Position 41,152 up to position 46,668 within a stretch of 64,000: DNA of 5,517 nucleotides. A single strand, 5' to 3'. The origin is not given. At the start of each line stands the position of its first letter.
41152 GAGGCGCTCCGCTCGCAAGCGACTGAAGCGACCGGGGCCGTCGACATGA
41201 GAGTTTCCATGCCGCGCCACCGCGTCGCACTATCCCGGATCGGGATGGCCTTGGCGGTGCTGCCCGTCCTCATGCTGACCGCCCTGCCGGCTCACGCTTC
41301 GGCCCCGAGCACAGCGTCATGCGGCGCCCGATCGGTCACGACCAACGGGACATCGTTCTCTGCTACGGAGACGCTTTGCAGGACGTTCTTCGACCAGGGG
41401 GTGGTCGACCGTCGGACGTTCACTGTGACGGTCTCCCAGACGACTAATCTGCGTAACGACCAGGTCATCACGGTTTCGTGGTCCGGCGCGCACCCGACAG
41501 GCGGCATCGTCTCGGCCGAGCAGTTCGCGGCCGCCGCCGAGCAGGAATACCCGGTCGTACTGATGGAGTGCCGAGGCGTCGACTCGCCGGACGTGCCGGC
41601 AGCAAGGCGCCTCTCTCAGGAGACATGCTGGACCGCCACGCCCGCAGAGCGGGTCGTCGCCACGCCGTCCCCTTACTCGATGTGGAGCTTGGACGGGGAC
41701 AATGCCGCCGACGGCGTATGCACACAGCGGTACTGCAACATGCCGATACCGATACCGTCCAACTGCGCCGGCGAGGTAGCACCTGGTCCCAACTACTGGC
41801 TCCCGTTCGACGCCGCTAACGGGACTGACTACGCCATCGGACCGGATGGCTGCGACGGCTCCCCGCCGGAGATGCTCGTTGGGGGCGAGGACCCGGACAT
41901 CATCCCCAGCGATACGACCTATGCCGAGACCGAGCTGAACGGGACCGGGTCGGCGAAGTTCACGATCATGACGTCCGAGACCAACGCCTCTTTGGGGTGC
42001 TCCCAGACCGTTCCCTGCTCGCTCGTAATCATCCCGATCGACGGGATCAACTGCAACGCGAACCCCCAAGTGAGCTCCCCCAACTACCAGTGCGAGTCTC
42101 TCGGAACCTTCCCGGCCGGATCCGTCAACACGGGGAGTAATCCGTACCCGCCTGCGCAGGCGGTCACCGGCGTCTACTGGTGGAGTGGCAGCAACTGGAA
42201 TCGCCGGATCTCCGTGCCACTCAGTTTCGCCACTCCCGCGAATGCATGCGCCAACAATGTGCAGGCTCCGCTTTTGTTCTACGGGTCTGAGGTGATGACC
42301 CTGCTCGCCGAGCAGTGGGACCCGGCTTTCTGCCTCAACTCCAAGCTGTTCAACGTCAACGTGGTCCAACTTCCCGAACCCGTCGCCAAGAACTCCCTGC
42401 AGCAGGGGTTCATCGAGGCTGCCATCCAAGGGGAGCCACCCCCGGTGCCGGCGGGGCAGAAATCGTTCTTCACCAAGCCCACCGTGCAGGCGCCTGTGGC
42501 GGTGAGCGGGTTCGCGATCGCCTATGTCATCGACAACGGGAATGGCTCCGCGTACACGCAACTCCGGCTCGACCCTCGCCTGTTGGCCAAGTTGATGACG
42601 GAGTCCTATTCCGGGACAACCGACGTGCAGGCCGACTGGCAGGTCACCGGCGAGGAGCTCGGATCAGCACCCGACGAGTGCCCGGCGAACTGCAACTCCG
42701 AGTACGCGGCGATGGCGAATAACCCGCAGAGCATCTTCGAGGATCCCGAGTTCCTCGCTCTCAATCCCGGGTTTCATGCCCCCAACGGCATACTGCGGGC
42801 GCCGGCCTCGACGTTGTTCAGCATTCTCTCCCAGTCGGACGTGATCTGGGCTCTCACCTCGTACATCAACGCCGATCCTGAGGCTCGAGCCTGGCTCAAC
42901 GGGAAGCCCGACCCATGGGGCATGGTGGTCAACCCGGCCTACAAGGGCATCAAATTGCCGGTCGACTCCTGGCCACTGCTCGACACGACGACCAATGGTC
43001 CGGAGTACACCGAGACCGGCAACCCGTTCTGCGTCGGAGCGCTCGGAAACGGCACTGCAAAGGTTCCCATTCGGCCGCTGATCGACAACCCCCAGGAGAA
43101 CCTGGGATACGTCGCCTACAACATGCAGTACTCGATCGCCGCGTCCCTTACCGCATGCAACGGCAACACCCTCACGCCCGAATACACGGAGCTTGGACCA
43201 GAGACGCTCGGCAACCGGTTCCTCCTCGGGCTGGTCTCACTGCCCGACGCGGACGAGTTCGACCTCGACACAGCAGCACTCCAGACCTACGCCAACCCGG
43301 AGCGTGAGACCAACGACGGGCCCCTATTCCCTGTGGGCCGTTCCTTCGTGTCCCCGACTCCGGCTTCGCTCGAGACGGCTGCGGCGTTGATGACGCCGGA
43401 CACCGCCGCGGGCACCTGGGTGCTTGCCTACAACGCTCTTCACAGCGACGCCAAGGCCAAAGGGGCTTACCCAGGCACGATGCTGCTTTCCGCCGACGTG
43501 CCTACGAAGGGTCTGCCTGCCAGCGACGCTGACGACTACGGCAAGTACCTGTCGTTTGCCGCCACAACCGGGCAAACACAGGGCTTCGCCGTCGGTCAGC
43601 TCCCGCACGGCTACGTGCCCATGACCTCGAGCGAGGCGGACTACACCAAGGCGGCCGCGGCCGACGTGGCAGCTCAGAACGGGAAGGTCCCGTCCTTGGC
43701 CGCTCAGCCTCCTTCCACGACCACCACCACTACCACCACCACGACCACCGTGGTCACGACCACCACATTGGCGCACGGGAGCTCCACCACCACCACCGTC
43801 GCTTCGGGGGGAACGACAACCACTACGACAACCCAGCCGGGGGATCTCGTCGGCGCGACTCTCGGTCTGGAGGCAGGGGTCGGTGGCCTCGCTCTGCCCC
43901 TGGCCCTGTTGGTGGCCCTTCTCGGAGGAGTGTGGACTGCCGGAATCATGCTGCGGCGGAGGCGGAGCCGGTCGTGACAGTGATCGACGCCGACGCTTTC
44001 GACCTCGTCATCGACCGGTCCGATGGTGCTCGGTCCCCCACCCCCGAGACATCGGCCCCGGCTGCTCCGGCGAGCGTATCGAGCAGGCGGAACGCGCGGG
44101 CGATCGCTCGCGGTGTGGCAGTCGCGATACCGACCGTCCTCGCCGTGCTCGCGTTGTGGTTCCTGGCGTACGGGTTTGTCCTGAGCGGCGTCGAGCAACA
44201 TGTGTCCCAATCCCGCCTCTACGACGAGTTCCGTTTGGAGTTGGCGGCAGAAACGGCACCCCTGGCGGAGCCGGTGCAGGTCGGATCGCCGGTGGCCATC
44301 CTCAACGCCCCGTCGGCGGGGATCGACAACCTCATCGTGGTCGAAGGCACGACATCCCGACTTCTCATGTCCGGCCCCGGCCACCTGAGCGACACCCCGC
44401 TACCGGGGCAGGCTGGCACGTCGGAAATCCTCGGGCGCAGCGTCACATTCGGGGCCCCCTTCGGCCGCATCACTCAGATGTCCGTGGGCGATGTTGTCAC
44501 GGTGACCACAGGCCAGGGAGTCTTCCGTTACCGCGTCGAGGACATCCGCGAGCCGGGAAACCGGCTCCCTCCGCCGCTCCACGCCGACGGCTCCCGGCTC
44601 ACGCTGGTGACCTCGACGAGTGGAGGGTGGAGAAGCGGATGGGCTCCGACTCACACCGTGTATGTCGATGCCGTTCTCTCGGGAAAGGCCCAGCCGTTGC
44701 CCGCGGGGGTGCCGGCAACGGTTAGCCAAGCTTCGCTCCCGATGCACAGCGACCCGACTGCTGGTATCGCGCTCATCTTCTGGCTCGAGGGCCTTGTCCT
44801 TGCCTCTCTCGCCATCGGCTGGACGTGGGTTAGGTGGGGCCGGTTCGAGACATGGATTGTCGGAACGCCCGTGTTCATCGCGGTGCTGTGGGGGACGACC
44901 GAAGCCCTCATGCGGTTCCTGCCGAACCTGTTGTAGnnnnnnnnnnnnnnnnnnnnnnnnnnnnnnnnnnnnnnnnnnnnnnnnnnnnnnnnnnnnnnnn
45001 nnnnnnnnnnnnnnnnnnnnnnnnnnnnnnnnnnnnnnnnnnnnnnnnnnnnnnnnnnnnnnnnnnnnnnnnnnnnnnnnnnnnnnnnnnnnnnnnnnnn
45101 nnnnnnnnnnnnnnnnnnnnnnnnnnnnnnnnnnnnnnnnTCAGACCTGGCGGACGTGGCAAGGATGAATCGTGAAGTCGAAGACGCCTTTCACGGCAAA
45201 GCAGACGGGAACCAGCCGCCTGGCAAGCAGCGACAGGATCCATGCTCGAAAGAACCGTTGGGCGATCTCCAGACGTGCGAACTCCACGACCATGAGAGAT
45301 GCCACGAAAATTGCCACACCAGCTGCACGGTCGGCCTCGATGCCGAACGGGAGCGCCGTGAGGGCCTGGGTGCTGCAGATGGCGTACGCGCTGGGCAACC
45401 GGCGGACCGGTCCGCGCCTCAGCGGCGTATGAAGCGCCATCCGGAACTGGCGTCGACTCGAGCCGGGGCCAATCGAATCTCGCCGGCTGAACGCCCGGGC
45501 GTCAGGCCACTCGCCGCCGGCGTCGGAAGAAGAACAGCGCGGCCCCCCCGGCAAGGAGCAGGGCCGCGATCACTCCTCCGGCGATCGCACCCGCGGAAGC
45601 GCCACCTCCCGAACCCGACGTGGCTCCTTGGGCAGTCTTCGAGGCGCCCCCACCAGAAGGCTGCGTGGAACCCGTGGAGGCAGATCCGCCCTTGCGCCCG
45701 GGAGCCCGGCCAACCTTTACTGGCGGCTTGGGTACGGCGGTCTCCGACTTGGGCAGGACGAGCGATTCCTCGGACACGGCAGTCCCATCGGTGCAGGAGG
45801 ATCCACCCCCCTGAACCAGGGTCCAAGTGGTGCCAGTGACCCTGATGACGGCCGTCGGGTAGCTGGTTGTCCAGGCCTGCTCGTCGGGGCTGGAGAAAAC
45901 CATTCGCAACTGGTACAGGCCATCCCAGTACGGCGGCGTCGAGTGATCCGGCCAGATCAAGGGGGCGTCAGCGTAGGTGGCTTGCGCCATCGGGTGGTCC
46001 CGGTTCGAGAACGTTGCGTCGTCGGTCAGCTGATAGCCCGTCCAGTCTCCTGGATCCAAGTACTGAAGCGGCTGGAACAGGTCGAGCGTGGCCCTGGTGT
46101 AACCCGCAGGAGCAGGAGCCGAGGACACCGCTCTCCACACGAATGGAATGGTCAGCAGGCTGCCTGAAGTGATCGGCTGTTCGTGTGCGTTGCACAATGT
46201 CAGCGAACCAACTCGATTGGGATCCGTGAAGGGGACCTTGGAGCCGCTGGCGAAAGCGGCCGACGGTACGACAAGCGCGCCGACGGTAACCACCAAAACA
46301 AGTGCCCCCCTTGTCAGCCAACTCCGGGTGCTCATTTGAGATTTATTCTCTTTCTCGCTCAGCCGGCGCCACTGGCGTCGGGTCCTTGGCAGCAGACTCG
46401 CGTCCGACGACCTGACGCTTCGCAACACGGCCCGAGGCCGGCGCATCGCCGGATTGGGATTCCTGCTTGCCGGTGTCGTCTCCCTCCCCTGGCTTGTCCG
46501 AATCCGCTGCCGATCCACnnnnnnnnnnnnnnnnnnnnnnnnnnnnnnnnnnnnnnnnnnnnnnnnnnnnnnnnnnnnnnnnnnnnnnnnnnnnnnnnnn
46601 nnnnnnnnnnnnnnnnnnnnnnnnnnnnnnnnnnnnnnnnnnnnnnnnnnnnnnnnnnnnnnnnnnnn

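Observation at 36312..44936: Non-canonical pst operon: pstB-pstC-pstA followed by, and translationally coupled to, two giant anchored binding-protein-like genes and a sortase-fold gene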

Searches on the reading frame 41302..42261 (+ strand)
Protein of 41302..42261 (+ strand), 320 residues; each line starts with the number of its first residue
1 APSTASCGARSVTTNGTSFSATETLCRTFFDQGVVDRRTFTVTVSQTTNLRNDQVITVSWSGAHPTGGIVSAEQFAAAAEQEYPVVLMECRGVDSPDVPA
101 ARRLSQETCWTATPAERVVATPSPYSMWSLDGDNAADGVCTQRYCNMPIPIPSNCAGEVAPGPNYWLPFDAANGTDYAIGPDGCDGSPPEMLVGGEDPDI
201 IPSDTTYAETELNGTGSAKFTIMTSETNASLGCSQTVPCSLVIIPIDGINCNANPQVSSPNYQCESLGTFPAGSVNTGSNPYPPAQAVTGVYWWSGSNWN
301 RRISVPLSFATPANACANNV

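Call 50: predict_structure(alignment_id=A3)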
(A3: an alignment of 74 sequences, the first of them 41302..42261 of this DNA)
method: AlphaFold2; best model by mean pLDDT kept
length: 320 residues; sequences in the alignment: 74
mean_pLDDT: 91.7   pTM: 0.91
mean pLDDT of the five models: 91.7, 91.4, 90.3, 89.1, 89.0
residues with pLDDT >= 90: 255; 70-90: 48; 50-70: 13; < 50: 4
segments of 3 or more residues with pLDDT < 50: 1-3
pLDDT, mean of each block of 10 residues (from residue 1): 60 90 94 94 97 95 97 92 98 96 96 95 91 93 95 94 96 97 96 78 80 97 94 96 97 89 93 90 93 96 97 72
secondary structure, 60 per line:
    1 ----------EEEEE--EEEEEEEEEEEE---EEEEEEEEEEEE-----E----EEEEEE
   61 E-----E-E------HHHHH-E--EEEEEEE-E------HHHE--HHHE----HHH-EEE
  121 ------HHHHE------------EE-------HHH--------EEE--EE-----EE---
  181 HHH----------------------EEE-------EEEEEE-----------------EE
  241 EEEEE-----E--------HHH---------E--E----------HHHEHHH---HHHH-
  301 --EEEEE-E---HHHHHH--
elements in order: E11-15 E18-29 E33-44 E55-61 H76-80 E85-91 E118-120 H127-130 E164-166 E206-208 E216-221 E239-245 H296-299 E303-307 H313-318

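Call 52: fold_search(model_id=the predicted structure, library=pdb)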
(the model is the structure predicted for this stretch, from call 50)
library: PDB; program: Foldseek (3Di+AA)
matches with E <= 10: 161; with E <= 0.001: 0
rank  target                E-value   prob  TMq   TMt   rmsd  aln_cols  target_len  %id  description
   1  1j48_A                2.0e-01  0.51  0.19  0.50   8.0       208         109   12  Crystal Structure of Apo-C1027 (released 2003-06-03)
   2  2cbq_C                2.3e-01  0.63  0.22  0.58  10.8       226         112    9  Crystal structure of the neocarzinostatin 1Tes15 mutant bound to testosterone hemisuccinate. (released 2006-03-22)
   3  9cyn_C                2.9e-01  0.08  0.11  0.14   7.8        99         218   12  Flagellar filament sheath protein FlaA1 (released 2026-03-18)
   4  2cbt_A                3.0e-01  0.57  0.21  0.54   7.0       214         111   10  Crystal structure of the neocarzinostatin 4Tes1 mutant bound testosterone hemisuccinate. (released 2006-03-22)
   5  1nco_A                3.0e-01  0.51  0.20  0.51   9.4       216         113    9  STRUCTURE OF THE ANTITUMOR PROTEIN-CHROMOPHORE COMPLEX NEOCARZINOSTATIN (released 1993-10-31)
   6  4idj_A                3.7e-01  0.03  0.14  0.16  21.7       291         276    9  S.Aureus a-hemolysin monomer in complex with Fab (released 2013-06-26)
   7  8ayh_B                4.1e-01  0.06  0.17  0.07  22.8       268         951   10  Structure of Complement C5 in Complex with small molecule inhibitor and CVF (released 2022-12-21)
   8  9u62_E                4.1e-01  0.06  0.18  0.05  23.2       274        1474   12  AP pathways C3 convertase C3bBbP and C3 complex (released 2026-01-14)
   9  3uam_A                4.9e-01  0.16  0.17  0.27  13.8       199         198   12  Crystal structure of a chitin binding domain from Burkholderia pseudomallei (released 2011-11-02)
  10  7b04_C                5.9e-01  0.07  0.24  0.26  15.0       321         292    7  Structure of Nitrite oxidoreductase (Nxr) from the anammox bacterium Kuenenia stuttgartiensis. (released 2021-07-14)
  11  7s62                  5.9e-01  0.04  0.19  0.05  25.3       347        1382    6  Locally refined protomer structure of native-form oocyte/egg Alpha-2-Macroglobulin (A2Moo) tetramer (released 2022-01-05)
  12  2cbm                  7.1e-01  0.44  0.22  0.56   5.9       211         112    9  Crystal structure of the apo-form of a neocarzinostatin mutant evolved to bind testosterone. (released 2006-03-22)
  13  2cbo                  7.1e-01  0.35  0.22  0.55   8.6       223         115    9  Crystal structure of the neocarzinostatin 3Tes24 mutant bound to testosterone hemisuccinate. (released 2006-03-22)
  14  2mcm                  8.0e-01  0.30  0.20  0.51   7.3       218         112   12  MACROMOMYCIN (released 1993-01-15)
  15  7u95_1                8.0e-01  0.01  0.10  0.07  23.0       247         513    8  SAAV pH 6.0 capsid structure (released 2022-04-13)
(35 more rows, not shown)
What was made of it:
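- Tried and rejected: The best was a neocarzinostatin-like β-sandwich at E 0.2 (call 52).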

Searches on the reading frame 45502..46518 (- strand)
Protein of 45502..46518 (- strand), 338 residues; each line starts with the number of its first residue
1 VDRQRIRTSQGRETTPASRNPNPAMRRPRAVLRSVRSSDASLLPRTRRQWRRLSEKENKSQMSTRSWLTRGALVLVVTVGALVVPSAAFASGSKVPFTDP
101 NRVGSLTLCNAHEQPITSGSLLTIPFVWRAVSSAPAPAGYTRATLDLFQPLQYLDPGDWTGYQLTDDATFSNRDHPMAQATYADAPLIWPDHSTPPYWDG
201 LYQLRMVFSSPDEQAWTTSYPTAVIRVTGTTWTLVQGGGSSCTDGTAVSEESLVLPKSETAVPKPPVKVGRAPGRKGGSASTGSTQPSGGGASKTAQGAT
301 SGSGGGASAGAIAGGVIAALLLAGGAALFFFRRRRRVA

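Call 22: search_protein_families(library=pfam, proteins=[window:45502-46518:-], max_evalue=0.1)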
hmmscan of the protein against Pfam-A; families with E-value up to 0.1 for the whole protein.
window:45502-46518:- (338 aa): 0 families

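Call 23: search_protein_families(library=ncbifam, proteins=[window:45502-46518:-], max_evalue=0.1)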
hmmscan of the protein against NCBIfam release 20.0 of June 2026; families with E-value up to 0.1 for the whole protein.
window:45502-46518:- (338 aa): 1 family
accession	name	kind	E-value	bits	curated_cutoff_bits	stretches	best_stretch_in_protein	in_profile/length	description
NF058582.1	Microco_LAVTG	domain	0.031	14.4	27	1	311-335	8-34/34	LAVTG motif-containing sortase-dependent surface protein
